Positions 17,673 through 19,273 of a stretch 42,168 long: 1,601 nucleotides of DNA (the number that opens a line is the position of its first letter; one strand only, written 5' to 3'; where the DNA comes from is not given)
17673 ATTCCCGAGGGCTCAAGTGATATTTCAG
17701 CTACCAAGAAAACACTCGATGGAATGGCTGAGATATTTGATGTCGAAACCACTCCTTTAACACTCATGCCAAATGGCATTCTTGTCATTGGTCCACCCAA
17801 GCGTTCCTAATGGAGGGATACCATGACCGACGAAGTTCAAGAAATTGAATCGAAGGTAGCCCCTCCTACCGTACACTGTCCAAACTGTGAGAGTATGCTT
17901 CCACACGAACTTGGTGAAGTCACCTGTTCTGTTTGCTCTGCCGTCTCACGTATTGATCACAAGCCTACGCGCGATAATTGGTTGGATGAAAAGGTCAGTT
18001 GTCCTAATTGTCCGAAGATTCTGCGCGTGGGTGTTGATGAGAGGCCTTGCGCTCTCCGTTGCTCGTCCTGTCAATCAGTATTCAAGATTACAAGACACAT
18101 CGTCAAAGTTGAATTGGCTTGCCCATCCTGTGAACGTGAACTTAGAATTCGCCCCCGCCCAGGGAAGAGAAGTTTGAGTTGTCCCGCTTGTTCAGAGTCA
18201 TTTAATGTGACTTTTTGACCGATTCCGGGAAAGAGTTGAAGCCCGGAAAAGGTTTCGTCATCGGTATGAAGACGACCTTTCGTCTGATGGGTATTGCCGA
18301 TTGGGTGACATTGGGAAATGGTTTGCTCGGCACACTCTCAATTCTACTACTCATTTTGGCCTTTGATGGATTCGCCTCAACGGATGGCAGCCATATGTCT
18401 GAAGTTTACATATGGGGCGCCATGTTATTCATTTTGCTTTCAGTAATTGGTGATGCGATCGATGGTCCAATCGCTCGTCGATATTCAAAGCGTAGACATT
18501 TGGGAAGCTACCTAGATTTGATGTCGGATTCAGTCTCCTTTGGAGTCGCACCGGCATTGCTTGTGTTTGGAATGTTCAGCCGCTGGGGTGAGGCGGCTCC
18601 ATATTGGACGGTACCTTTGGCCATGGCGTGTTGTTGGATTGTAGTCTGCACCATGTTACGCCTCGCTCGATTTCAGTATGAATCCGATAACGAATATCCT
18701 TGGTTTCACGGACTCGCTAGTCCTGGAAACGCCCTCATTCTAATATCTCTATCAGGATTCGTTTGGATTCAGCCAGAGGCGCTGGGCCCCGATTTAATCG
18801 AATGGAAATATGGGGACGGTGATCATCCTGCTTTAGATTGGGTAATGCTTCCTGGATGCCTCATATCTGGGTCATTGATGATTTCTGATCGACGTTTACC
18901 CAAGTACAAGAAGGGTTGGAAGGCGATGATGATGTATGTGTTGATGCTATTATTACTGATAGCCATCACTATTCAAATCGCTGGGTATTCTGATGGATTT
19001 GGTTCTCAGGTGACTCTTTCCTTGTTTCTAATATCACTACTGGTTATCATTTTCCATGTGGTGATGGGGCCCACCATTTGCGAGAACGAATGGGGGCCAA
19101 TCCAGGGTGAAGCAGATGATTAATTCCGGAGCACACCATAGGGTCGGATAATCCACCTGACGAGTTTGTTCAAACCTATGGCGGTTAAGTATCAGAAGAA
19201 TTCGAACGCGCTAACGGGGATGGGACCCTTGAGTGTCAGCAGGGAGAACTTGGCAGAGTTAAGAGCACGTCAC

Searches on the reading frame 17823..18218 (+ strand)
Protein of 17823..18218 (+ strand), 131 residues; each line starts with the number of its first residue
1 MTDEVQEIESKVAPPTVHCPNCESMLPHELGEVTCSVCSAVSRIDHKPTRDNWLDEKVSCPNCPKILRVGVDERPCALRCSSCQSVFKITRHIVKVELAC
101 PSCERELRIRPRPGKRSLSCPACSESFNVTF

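Call 10: search_protein_families(library=pfam, proteins=[window:17823-18218:+])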
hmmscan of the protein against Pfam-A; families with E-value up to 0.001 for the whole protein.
window:17823-18218:+ (131 aa): 6 families
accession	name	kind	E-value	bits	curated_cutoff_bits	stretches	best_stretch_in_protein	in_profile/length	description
PF13717.11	Zn_ribbon_4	-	1.7e-07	31.5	30.3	0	99-128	4-36/36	zinc-ribbon domain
PF07191.17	Zn_ribbon_6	-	5.3e-06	26.8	25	0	59-125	2-57/67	Double zinc ribbon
PF18551.6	TackOD1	-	0.00013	22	32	1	18-106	90-172/188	Thaumarchaeal output domain 1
PF23454.1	Zn_ribbon_Brz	-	0.00027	21.9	27.9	0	56-71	4-19/58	Transcriptional regulator Brz zinc beta ribbon domain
PF09723.15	Zn_ribbon_8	-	0.00039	20.8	34.4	0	79-107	7-37/41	Zinc ribbon domain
PF21276.3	ZNF512_C2HC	-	0.00066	19.7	27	0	29-43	10-24/38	Zinc finger protein 512, C2HC zinc finger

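Call 80: search_protein_families(library=ncbifam, proteins=[window:17823-18218:+], max_evalue=0.1)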
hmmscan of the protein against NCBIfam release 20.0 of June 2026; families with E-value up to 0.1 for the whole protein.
window:17823-18218:+ (131 aa): 5 families
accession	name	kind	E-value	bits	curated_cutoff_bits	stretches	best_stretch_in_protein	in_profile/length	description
NF041197.2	CxxC_Se_CxxC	equivalog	0.00033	20.7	40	2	80-110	1-31/53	dual CXXC motif small (seleno)protein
NF041259.1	mono_DmmA_fam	domain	0.00073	19.8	60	1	73-111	47-84/101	dimethylamine monooxygenase subunit DmmA family protein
TIGR02605.1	CxxC_CxxC_SSSS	subfamily_domain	0.02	15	31.3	1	79-107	7-37/52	FmdB family zinc ribbon protein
NF001645.0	PRK00420.1-2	equivalog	0.092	12.8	162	1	18-43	26-51/106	hypothetical protein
NF058604.1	RtpA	equivalog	0.093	12.9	65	1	95-124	7-30/50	anti-TRAP protein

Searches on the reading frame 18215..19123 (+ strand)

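Call 10: search_protein_families(library=pfam, proteins=[window:18215-19123:+])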
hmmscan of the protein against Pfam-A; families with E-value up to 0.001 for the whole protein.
window:18215-19123:+ (302 aa): 1 family
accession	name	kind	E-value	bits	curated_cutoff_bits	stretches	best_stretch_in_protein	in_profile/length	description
PF01066.26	CDP-OH_P_transf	-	2.3e-13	51.2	22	1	26-158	2-109/152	CDP-alcohol phosphatidyltransferase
